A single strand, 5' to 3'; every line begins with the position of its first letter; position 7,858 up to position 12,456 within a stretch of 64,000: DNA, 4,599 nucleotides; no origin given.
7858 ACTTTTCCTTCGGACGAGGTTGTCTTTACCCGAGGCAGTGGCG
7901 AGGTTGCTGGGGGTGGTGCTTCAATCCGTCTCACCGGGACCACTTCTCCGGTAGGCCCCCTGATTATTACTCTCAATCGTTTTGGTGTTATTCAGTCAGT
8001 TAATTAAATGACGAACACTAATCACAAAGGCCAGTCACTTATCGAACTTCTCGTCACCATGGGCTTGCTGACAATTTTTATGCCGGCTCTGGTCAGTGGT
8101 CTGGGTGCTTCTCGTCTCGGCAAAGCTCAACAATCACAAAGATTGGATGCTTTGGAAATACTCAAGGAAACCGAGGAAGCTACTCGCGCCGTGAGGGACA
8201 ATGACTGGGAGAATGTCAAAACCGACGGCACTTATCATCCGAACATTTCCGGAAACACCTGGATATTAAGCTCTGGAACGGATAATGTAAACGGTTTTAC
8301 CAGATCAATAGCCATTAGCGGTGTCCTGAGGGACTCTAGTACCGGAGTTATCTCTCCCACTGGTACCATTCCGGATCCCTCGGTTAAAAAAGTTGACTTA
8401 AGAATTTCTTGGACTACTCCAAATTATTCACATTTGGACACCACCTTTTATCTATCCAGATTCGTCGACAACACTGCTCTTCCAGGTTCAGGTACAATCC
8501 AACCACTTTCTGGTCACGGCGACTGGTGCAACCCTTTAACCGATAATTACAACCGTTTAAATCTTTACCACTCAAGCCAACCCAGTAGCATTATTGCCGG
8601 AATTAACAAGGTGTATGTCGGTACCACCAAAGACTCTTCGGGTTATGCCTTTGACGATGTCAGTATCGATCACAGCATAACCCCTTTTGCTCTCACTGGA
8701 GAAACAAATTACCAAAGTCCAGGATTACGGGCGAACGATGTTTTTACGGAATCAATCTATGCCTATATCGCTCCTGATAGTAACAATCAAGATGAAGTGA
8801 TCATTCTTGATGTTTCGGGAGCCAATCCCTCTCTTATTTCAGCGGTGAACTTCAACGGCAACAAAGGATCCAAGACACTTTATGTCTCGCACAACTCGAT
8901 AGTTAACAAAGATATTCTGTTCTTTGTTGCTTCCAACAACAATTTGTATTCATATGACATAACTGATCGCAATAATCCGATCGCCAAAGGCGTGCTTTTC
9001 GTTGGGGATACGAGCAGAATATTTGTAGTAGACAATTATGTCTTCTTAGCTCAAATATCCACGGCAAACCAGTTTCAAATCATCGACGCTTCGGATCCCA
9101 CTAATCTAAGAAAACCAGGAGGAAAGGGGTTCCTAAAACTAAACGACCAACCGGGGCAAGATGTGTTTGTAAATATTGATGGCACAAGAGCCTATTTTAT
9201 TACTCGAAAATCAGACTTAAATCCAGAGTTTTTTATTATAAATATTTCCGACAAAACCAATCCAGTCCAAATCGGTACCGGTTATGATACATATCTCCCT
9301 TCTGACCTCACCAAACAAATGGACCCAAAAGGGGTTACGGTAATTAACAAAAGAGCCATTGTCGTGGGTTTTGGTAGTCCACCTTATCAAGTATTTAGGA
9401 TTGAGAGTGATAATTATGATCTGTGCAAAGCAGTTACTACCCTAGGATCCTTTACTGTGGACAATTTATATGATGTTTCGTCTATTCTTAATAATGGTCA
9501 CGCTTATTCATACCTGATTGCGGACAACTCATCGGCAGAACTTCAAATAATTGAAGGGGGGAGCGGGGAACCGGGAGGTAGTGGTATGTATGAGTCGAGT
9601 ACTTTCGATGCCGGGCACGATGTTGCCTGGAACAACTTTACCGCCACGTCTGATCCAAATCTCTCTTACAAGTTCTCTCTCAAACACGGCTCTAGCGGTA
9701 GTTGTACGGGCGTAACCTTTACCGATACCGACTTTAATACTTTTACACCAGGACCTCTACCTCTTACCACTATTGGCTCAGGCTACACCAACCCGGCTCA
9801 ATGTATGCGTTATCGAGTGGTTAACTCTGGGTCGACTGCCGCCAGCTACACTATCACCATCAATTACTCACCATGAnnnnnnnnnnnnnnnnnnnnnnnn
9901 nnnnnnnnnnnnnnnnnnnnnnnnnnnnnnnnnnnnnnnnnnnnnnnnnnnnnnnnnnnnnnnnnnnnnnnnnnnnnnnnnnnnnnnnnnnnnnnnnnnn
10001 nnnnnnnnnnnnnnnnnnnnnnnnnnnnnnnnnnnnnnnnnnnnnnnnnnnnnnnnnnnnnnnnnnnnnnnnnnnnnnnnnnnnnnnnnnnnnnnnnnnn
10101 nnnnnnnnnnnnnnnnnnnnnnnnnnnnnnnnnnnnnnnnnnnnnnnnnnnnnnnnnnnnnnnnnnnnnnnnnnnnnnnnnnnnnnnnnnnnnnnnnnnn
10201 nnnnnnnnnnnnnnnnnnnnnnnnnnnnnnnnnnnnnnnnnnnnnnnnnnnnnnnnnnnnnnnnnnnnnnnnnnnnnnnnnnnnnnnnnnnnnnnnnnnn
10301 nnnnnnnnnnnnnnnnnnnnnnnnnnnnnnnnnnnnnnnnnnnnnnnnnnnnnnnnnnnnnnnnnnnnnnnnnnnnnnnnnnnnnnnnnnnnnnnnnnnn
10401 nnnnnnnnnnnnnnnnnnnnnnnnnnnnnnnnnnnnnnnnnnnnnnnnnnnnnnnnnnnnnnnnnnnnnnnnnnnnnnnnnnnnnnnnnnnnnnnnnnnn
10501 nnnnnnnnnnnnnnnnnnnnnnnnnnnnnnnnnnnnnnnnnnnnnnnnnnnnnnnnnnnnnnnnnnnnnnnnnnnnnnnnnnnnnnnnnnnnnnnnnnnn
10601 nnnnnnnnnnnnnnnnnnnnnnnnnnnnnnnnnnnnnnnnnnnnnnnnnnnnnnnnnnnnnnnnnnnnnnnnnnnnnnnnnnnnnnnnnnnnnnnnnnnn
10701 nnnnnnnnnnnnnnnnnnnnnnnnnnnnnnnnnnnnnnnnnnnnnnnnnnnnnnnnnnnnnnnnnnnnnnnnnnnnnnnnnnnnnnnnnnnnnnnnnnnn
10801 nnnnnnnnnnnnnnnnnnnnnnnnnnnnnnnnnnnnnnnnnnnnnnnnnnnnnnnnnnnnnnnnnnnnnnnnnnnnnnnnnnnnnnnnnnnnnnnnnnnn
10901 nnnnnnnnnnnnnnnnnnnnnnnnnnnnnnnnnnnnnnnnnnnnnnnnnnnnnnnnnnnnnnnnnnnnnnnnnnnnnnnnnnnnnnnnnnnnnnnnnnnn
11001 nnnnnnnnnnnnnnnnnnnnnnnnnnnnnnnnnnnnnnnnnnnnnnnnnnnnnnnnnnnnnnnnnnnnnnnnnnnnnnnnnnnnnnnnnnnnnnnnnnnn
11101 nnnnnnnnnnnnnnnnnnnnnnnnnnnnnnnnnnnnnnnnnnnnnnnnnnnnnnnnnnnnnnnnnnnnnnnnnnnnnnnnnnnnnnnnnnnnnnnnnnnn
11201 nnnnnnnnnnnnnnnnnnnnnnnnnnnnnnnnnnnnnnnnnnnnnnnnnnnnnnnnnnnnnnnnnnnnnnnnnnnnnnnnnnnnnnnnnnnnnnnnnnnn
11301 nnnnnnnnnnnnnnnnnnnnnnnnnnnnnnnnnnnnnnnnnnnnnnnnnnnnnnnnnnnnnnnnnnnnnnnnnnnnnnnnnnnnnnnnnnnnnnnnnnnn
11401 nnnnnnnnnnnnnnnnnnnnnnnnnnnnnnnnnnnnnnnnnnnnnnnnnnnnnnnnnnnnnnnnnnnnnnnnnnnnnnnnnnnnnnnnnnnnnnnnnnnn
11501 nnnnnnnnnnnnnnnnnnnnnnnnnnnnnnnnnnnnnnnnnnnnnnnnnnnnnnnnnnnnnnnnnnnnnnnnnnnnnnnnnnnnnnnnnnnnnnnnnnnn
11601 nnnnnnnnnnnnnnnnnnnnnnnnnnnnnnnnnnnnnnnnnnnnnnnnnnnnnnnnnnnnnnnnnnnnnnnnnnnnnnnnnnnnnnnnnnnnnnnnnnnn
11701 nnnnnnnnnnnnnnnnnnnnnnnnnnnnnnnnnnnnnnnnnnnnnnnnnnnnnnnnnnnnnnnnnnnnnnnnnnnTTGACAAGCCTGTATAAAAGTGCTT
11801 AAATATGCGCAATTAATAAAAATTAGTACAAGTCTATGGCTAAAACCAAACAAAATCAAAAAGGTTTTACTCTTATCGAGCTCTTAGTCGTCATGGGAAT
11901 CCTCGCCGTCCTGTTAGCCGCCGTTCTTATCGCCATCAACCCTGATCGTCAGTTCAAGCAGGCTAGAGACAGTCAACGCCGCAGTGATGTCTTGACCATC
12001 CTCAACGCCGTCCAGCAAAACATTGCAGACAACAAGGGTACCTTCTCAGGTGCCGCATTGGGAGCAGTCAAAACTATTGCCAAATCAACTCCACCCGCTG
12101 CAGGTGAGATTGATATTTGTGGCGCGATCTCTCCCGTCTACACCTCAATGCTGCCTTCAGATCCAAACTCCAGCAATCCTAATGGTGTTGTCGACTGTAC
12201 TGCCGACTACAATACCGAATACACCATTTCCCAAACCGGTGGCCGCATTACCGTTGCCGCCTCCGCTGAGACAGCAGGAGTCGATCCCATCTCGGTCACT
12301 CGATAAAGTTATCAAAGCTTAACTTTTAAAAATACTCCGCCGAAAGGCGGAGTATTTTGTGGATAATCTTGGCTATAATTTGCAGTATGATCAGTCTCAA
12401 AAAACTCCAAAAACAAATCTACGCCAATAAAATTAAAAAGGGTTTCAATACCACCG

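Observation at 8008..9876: Pilin N-terminus fused to an LVIVD beta-propeller: candidate pilus-tip adhesin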

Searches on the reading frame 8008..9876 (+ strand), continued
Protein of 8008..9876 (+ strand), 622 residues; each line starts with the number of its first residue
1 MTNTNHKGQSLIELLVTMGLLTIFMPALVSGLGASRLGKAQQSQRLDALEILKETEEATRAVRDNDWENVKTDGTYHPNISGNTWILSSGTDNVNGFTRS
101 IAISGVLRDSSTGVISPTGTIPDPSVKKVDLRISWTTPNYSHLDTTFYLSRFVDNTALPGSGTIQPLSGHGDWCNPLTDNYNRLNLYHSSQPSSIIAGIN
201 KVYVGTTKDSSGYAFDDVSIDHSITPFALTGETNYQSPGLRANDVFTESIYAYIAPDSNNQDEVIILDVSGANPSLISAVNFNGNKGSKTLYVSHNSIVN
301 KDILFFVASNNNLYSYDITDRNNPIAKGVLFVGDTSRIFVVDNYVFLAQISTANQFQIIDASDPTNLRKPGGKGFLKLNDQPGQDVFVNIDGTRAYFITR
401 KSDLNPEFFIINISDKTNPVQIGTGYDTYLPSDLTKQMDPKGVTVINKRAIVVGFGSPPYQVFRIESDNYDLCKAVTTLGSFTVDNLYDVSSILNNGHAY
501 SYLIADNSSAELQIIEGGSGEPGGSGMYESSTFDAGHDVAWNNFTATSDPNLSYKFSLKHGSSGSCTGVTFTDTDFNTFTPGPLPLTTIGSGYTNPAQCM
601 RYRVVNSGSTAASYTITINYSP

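Call 48: find_related_loci(query=A3, collection=genome_contigs, flank=6000)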
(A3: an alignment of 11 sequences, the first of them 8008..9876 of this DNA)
Query A3 (622 aa) in genome_contigs; peptide patterns used: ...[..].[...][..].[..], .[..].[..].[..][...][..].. (x = any residue, [..] = any of these).
309 stretches matched a pattern; 180 encode a relative of the query (tblastn E <= 1e-3); the best 80 are kept; 80 distinct loci.
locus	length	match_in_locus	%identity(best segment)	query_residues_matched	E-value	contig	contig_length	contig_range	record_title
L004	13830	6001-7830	50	1-622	2e-172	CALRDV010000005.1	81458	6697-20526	MAG: Patescibacteria group bacterium isolate MsH-01oct19-133 genome assembly, contig: MsH-01oct19-C410, whole genome sho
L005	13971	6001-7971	37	1-622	2e-114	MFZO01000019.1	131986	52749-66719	MAG: Candidatus Roizmanbacteria bacterium RIFCSPHIGHO2_02_FULL_38_11 rifcsphigho2_02_scaffold_2479, whole genome shotgun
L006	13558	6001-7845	39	3-622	1e-113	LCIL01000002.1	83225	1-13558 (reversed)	MAG: Candidatus Woesebacteria bacterium GW2011_GWA1_44_23 UW47_C0002, whole genome shotgun sequence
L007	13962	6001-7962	36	4-622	8e-110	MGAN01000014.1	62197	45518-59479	MAG: Candidatus Roizmanbacteria bacterium RIFCSPLOWO2_01_FULL_40_13 rifcsplowo2_01_scaffold_5435, whole genome shotgun s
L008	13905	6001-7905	36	7-622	2e-108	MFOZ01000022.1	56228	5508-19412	MAG: Candidatus Levybacteria bacterium RIFCSPLOWO2_01_FULL_42_15 rifcsplowo2_01_scaffold_3223, whole genome shotgun sequ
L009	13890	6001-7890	37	4-622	4e-107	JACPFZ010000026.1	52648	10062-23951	MAG: Candidatus Gottesmanbacteria bacterium isolate NC_groundwater_374_Ag_B-0.1um_46_9 GD18-4_B1_scaffold_660170, whole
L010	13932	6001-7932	35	6-622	1e-103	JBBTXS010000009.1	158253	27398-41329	MAG: Patescibacteria group bacterium isolate H51-bin091_1 H51_bin091_1_000000000009, whole genome shotgun sequence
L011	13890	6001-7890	36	6-622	3e-101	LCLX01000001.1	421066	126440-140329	MAG: Microgenomates group bacterium GW2011_GWC1_46_15 UX36_C0001, whole genome shotgun sequence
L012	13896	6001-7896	36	5-622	7e-101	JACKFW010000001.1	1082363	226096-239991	MAG: Pseudomonadales bacterium isolate HK-STAS-PATE-15 HK-STAS-PATE-15_1, whole genome shotgun sequence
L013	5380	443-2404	37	8-622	3e-100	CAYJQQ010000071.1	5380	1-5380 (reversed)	MAG TPA_asm: uncultured Gammaproteobacteria bacterium isolate ERP125453_co1_343 genome assembly, contig: NODE_20389_leng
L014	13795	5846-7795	35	1-622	1e-99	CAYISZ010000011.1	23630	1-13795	MAG TPA_asm: uncultured Gammaproteobacteria bacterium isolate ERP119705_co7_479 genome assembly, contig: NODE_1796_lengt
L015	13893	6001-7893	34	6-622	7e-98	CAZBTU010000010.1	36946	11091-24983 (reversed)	MAG TPA_asm: uncultured Pseudomonadales bacterium isolate SRP286056_co2_100 genome assembly, contig: NODE_1471_length_36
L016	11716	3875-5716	34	5-605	4e-97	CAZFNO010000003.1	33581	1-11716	MAG TPA_asm: uncultured Gammaproteobacteria bacterium isolate binchicken_co134_351 genome assembly, contig: NODE_2671_le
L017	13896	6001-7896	35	7-621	3e-97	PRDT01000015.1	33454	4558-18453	MAG: Candidatus Levyibacteriota bacterium isolate Amazon FNV 2010 10 14 contig_55_362138777length33454multi4in0, whole g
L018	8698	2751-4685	37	6-622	1e-96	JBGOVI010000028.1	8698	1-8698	MAG: Patescibacteria group bacterium isolate OBJ_0618_7090110_119 k141_3109175_length_8698_cov_11.9931, whole genome sho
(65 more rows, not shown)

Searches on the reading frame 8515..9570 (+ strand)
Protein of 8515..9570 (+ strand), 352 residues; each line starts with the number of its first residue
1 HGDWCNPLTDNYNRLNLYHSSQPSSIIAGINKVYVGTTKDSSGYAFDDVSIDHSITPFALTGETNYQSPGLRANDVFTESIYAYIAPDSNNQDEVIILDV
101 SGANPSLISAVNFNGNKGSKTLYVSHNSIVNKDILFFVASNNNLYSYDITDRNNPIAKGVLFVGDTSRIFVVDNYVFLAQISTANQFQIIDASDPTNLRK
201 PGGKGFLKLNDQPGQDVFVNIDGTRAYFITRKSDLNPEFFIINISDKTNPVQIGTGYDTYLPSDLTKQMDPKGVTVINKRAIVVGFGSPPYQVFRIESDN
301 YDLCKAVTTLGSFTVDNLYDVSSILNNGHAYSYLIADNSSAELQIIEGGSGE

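Call 58: search_protein_families(library=pfam, proteins=[window:8515-9570:+], max_evalue=10)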
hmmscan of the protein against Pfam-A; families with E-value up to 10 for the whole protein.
window:8515-9570:+ (352 aa): 1 family
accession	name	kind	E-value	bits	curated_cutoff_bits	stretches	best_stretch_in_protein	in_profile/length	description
PF08309.17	LVIVD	-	1.6e-06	27.8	20.2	3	164-198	2-34/42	LVIVD repeat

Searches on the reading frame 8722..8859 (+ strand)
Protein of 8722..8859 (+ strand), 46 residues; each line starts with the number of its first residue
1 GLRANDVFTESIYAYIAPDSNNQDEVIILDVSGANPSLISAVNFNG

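Call 58: search_protein_families(library=pfam, proteins=[window:8722-8859:+], max_evalue=10)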
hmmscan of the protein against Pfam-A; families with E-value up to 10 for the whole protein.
seq(46 aa): 1 family
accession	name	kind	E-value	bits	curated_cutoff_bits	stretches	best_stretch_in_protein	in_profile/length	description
PF08309.17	LVIVD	-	0.22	11.3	20.2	1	4-37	4-32/42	LVIVD repeat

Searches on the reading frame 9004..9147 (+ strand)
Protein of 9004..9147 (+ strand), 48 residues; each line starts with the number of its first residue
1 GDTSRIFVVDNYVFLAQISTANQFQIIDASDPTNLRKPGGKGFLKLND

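Call 58: search_protein_families(library=pfam, proteins=[window:9004-9147:+], max_evalue=10)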
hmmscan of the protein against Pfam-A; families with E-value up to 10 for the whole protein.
seq(48 aa): 1 family
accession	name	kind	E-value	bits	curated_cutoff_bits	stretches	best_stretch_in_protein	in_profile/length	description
PF08309.17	LVIVD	-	9.6e-05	22.1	20.2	1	1-35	2-34/42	LVIVD repeat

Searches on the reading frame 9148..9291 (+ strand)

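Call 58: search_protein_families(library=pfam, proteins=[window:9148-9291:+], max_evalue=10)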
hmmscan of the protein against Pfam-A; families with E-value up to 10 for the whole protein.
seq(48 aa): 1 family
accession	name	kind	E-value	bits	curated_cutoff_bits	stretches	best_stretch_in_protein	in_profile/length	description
PF08309.17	LVIVD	-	0.15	11.9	20.2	1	25-44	20-39/42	LVIVD repeat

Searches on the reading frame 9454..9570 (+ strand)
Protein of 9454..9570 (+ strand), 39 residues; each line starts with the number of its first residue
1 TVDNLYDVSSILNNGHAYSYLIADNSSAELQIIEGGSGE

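Call 58: search_protein_families(library=pfam, proteins=[window:9454-9570:+], max_evalue=10)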
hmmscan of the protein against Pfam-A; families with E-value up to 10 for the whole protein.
seq(39 aa): 1 family
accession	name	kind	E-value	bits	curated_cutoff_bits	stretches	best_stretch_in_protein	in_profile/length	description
PF03047.20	ComC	-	0.2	11.9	20.4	1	29-38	17-26/31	COMC family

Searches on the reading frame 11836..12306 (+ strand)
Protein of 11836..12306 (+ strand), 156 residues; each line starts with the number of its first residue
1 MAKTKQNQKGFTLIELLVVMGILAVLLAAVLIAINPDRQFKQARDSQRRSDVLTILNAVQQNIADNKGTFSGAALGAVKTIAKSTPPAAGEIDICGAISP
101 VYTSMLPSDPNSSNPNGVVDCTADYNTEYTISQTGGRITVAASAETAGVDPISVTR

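Call 3: search_protein_families(library=pfam, proteins=[window:11836-12306:+], max_evalue=0.1)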
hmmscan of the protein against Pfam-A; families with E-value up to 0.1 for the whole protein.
window:11836-12306:+ (156 aa): 1 family
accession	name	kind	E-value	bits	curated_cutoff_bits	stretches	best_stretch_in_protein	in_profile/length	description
PF07963.17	N_methyl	-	7.2e-11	41.6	21.2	1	6-31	2-27/27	Prokaryotic N-terminal methylation motif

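Call 4: search_protein_families(library=ncbifam, proteins=[window:11836-12306:+], max_evalue=0.1)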
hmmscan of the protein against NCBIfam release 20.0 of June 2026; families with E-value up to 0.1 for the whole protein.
window:11836-12306:+ (156 aa): 19 families
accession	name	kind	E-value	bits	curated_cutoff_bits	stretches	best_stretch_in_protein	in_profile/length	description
TIGR02532.1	IV_pilin_GFxxxE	domain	1.7e-08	33.9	16.3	1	8-31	1-24/24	prepilin-type N-terminal cleavage/methylation domain-containing protein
TIGR01708.2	typeII_sec_gspH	equivalog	8.3e-08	32.4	80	1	8-60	1-51/169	type II secretion system minor pseudopilin GspH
NF041013.1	T4P_ComGE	equivalog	4.8e-07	29.8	49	1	6-61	1-54/83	competence type IV pilus minor pilin ComGE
NF007800.0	PRK10506.1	equivalog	9.9e-06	25.5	158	1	3-62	3-60/163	prepilin peptidase-dependent protein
NF007862.0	PRK10574.1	equivalog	1.3e-05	25.4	138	1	6-30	2-26/145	prepilin peptidase-dependent pilin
TIGR01710.1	typeII_sec_gspG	equivalog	4.1e-05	23.6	88.85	1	9-66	1-56/134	type II secretion system major pseudopilin GspG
NF040999.1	pilin_ComGC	equivalog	6.1e-05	23.1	75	1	8-30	1-23/84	competence type IV pilus major pilin ComGC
NF038304.1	EPS_HpsC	equivalog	0.00021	21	200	1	3-35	15-51/318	hormogonium polysaccharide secretion pseudopilin HpsC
NF041775.1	typeIV_PilA_Myxo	equivalog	0.00048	20.2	400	1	7-71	9-70/214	type IV pilin protein PilA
NF040982.1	ComGD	equivalog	0.00076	19.9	70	1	8-39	1-33/139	competence type IV pilus minor pilin ComGD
TIGR02599.1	TIGR02599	subfamily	0.0012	18.2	256.5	1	10-31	1-22/361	Verru_Chthon cassette protein C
TIGR01707.1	gspI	equivalog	0.0032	17.9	44.35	1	10-38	1-29/101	type II secretion system minor pseudopilin GspI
NF047828.1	T3SSXpsI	equivalog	0.0036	17.3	150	1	8-49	1-43/132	type II secretion system protein XpsI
NF041002.1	pilin_ComGF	equivalog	0.0054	17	80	1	8-65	1-58/139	competence type IV pilus minor pilin ComGF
TIGR02596.1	TIGR02596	subfamily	0.006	16.7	70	1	11-35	1-25/196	Verru_Chthon cassette protein D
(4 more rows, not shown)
